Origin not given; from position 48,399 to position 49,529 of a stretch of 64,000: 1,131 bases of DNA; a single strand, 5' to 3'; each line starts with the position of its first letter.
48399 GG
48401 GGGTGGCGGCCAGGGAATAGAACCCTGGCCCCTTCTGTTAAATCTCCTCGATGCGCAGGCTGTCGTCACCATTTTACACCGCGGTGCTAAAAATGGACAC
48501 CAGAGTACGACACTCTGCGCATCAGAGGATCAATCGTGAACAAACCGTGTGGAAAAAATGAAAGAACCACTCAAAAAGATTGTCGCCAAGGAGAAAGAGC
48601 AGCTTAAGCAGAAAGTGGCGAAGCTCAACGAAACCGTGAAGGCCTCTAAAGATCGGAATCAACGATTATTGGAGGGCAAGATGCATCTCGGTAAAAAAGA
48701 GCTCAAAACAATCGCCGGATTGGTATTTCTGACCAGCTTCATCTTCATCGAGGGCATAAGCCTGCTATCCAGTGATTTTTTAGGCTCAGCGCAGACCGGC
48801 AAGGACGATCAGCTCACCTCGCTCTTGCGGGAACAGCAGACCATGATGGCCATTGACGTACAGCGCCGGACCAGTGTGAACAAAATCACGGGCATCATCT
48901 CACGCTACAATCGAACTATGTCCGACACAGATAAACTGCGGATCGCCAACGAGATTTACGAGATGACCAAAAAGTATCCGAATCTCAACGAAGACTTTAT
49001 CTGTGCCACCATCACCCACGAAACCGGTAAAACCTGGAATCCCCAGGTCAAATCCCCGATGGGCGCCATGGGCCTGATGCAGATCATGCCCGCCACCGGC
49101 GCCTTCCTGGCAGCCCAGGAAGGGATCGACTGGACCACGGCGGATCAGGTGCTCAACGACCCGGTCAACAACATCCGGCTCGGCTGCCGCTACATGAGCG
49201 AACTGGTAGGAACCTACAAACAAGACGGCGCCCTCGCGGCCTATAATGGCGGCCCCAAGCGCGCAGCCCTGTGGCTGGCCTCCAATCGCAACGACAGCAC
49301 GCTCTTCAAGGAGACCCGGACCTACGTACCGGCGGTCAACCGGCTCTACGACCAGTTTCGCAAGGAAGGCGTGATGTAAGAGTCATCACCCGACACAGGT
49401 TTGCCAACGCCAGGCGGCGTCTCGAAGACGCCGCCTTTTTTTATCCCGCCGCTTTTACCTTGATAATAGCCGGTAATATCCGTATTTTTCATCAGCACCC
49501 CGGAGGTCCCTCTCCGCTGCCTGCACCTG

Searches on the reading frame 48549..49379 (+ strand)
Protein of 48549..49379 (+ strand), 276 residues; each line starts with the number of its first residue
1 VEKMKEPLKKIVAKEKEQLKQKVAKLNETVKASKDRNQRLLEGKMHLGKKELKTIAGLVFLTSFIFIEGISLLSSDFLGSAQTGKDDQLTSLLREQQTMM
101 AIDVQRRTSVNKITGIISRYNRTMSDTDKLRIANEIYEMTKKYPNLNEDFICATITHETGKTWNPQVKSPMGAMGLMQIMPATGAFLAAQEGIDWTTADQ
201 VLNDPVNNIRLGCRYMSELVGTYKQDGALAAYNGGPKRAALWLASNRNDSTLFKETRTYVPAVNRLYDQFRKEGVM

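Call 42: search_protein_families(library=ncbifam, proteins=[window:48549-49379:+], max_evalue=0.001)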
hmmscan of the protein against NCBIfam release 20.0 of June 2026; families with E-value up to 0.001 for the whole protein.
window:48549-49379:+ (276 aa): 3 families
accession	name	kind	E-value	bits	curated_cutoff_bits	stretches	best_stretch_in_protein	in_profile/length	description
NF008631.0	PRK11619.1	equivalog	5.3e-20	71.3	536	1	149-270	495-623/644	murein transglycosylase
NF047373.1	BB0259_flg_lyt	exception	2.6e-17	62.9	234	1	163-260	576-678/705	flagellar assembly lytic transglycosylase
NF008670.0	PRK11671.1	equivalog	1.9e-06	27.3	375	1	136-225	196-283/359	membrane-bound lytic murein transglycosylase MltC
